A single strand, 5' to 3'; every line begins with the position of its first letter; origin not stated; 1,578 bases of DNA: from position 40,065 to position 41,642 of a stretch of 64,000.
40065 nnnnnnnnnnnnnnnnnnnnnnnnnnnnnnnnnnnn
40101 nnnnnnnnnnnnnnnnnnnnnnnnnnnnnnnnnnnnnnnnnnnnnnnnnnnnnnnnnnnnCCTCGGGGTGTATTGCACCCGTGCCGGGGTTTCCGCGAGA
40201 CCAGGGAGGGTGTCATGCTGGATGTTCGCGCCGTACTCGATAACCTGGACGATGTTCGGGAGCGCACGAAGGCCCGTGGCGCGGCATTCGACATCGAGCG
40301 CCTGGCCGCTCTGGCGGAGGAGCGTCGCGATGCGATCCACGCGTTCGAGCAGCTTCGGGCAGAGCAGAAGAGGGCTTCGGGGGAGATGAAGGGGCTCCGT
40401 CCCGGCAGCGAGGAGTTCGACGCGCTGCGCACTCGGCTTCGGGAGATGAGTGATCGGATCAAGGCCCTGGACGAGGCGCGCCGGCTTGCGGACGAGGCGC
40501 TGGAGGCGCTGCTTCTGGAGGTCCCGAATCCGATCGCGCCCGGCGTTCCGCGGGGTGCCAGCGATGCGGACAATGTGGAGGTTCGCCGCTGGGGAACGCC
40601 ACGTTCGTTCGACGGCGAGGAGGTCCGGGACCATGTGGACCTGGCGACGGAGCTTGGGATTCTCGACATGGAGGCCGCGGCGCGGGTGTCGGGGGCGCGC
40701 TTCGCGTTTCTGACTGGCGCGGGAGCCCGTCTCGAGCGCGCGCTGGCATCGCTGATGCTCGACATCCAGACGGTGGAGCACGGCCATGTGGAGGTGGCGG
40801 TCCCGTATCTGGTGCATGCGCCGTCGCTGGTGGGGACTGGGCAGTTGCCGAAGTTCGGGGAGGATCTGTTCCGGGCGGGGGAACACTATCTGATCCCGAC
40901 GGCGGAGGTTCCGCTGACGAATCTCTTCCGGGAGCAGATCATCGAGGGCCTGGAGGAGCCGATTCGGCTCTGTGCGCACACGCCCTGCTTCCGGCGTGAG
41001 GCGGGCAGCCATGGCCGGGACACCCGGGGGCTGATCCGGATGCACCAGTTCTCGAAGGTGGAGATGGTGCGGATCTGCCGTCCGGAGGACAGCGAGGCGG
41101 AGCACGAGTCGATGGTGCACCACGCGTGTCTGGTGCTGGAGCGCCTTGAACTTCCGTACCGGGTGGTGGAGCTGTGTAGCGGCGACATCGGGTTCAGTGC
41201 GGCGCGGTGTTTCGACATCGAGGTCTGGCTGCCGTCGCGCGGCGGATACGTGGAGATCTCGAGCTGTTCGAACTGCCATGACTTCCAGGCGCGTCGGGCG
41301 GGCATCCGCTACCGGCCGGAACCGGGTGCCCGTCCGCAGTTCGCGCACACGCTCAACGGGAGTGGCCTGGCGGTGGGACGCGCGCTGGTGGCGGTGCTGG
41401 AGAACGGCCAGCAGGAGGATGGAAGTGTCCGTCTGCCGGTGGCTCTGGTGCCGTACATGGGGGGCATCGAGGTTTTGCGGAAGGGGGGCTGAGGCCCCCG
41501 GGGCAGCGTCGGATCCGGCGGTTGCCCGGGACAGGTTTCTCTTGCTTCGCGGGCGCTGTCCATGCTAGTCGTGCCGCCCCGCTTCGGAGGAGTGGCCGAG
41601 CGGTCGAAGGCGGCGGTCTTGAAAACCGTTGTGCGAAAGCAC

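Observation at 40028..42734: Seryl-tRNA synthetase followed by all four tRNA-Ser isoacceptors, with tRNA-Arg(ACG) sitting 19 bp upstream of its own modifying enzyme TadA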

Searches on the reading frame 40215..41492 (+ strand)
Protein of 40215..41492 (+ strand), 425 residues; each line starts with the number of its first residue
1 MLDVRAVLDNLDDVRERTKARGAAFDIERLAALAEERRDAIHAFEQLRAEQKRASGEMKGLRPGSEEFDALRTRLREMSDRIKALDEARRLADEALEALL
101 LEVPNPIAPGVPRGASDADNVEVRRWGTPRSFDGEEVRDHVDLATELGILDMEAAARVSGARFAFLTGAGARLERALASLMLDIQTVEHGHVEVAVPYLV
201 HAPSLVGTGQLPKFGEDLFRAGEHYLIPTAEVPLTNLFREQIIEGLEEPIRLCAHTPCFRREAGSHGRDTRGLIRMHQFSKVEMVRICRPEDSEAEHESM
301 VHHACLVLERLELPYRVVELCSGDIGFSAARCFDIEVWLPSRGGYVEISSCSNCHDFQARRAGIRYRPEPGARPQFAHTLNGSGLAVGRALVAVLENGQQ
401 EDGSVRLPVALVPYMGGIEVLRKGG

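Call 5: search_protein_families(library=ncbifam, proteins=[window:40215-41492:+])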
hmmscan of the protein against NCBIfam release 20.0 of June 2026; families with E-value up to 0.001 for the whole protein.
window:40215-41492:+ (425 aa): 6 families
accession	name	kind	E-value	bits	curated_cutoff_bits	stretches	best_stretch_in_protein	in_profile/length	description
TIGR00414.1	serS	equivalog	3.2e-144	481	301.65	1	1-415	1-418/418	serine--tRNA ligase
TIGR00418.1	thrS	equivalog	2.6e-08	33.2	383.65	1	137-320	170-351/565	threonine--tRNA ligase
TIGR00415.1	serS_MJ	equivalog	2.1e-05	23.1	489.55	1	224-317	309-398/518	serine--tRNA ligase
NF006625.0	PRK09194.1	equivalog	5.2e-05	22.3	558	1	189-334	64-211/559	proline--tRNA ligase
TIGR00409.1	proS_fam_II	equivalog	0.00016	20.7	306.7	1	188-335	63-212/568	proline--tRNA ligase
NF002120.0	PRK00960.1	equivalog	0.00057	18.5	611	1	233-317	320-401/518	serine--tRNA ligase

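Call 16: find_related_loci(query=window:40215-41492:+, collection=metagenome_contigs, flank=6000)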
Query window:40215-41492:+ (425 aa) in metagenome_contigs; peptide patterns used: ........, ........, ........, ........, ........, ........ (x = any residue, [..] = any of these).
600 stretches matched a pattern (row limit reached: there are more); 515 encode a relative of the query (tblastn E <= 1e-3); the best 80 are kept; 80 distinct loci.
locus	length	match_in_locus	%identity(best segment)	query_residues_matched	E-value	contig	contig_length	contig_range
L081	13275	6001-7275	56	1-421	4e-144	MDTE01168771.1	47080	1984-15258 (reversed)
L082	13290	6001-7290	51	1-425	7e-142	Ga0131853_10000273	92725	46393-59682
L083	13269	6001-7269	53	1-421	1e-137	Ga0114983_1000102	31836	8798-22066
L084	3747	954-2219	50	1-418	4e-141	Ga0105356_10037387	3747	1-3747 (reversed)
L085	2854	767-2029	52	1-417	6e-144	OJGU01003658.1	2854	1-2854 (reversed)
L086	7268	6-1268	51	1-417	3e-137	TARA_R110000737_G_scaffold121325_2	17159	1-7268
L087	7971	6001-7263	52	1-417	3e-137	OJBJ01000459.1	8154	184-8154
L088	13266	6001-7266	50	1-418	5e-137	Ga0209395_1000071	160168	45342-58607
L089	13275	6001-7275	48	1-423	8e-137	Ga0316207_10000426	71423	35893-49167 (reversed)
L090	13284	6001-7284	50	1-424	2e-136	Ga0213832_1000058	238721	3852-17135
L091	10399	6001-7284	51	1-424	3e-136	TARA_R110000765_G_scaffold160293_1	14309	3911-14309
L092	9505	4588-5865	51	1-424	4e-136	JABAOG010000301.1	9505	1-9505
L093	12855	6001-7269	53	1-421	3e-135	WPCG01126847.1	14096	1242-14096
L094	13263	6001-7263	51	1-417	2e-135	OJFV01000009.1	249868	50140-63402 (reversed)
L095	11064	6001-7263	52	1-419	2e-135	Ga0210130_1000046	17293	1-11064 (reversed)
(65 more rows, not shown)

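Call 28: find_encoding_contigs(protein=window:40215-41492:+, flank=3000, max_places=10)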
Protein window:40215-41492:+ (425 aa): 1 contig read that carries it; 1 place shown.
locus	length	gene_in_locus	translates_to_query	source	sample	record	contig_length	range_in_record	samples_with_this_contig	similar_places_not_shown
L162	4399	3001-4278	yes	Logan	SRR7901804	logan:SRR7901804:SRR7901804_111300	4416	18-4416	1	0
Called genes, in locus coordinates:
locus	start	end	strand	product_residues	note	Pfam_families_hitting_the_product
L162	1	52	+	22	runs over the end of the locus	?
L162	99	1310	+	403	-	PF00162:PGK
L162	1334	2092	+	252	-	PF00121:TIM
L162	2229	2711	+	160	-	-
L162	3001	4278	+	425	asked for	PF02403:Seryl_tRNA_N, PF00587:tRNA-synt_2b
